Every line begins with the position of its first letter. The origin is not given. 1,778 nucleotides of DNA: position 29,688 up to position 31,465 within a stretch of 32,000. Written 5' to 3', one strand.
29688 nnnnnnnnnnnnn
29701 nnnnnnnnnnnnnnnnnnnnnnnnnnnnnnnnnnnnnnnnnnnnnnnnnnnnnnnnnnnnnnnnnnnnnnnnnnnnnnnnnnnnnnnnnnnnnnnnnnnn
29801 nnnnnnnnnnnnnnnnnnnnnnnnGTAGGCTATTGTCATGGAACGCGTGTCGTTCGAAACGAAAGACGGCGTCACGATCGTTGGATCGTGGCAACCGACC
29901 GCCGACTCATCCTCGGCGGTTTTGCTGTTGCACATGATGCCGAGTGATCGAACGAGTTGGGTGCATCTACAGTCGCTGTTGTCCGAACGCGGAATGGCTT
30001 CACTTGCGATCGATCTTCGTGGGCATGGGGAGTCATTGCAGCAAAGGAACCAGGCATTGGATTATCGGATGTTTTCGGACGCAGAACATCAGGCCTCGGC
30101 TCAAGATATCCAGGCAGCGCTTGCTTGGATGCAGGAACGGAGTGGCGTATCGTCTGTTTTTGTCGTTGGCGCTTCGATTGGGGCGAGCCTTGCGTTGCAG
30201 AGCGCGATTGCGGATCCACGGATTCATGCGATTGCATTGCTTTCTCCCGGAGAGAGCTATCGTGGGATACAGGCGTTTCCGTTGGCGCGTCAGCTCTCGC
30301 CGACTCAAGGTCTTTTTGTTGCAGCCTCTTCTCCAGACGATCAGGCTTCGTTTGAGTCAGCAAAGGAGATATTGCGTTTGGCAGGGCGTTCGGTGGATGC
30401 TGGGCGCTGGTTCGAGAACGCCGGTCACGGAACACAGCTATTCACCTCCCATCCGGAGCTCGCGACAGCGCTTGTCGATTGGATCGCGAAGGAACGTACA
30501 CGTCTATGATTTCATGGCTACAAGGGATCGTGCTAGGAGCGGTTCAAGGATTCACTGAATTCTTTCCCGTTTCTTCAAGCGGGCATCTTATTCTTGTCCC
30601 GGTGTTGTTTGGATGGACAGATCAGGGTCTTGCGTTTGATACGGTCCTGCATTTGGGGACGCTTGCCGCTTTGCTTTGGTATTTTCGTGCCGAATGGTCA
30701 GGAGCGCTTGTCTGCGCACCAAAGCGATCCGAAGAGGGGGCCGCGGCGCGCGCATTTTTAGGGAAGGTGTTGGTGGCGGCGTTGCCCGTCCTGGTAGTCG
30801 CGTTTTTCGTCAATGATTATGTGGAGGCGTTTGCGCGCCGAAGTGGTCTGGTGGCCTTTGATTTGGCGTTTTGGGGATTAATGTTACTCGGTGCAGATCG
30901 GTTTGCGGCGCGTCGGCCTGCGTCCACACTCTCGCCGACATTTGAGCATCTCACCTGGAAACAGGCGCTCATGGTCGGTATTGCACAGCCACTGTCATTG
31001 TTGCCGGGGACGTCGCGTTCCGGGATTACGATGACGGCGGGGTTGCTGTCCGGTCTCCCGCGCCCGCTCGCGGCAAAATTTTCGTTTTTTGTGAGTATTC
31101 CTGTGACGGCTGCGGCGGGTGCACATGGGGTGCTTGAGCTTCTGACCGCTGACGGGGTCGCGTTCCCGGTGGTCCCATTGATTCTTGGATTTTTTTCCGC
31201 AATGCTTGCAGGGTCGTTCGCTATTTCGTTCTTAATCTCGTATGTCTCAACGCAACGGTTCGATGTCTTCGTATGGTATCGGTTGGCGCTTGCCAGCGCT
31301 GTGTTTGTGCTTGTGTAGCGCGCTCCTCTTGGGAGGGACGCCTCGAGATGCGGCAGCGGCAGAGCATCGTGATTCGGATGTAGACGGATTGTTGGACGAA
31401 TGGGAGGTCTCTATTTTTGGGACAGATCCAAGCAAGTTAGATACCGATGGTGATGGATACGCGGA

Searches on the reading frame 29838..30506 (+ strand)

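Call 75: search_protein_families(library=pfam, proteins=[window:29838-30506:+], max_evalue=0.001)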
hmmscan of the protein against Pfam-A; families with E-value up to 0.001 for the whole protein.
window:29838-30506:+ (223 aa): 6 families
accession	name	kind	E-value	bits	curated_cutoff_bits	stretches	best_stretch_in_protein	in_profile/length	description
PF00561.26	Abhydrolase_1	-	5.8e-13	49.5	25.8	1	27-158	2-124/245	alpha/beta hydrolase fold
PF12146.15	Hydrolase_4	-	1.5e-11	44.5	27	1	26-161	5-134/239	Serine aminopeptidase, S33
PF12697.13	Abhydrolase_6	-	2.3e-10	41.9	26.3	1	28-203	1-152/217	Alpha/beta hydrolase family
PF07859.19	Abhydrolase_3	-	9.2e-06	26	25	1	73-141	34-112/210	alpha/beta hydrolase fold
PF00326.27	Peptidase_S9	-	7.9e-05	22.7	22.6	0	45-134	7-93/213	Prolyl oligopeptidase family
PF01738.24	DLH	-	0.00033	20.7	21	1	49-137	38-129/217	Dienelactone hydrolase family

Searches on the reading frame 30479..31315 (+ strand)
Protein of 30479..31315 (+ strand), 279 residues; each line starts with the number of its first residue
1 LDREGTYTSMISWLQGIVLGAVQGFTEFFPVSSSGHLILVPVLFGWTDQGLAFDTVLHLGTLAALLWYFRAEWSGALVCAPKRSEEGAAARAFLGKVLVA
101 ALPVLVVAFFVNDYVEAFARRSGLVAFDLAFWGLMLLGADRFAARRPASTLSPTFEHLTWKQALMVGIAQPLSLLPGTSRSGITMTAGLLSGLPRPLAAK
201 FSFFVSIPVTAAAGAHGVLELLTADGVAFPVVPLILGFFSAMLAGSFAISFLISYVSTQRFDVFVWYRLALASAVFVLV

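Call 75: search_protein_families(library=pfam, proteins=[window:30479-31315:+], max_evalue=0.001)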
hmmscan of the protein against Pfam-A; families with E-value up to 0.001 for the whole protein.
window:30479-31315:+ (279 aa): 1 family
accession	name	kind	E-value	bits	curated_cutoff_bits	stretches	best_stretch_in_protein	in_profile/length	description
PF02673.24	BacA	-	1.4e-67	228.6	33.4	1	17-272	2-255/257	Bacitracin resistance protein BacA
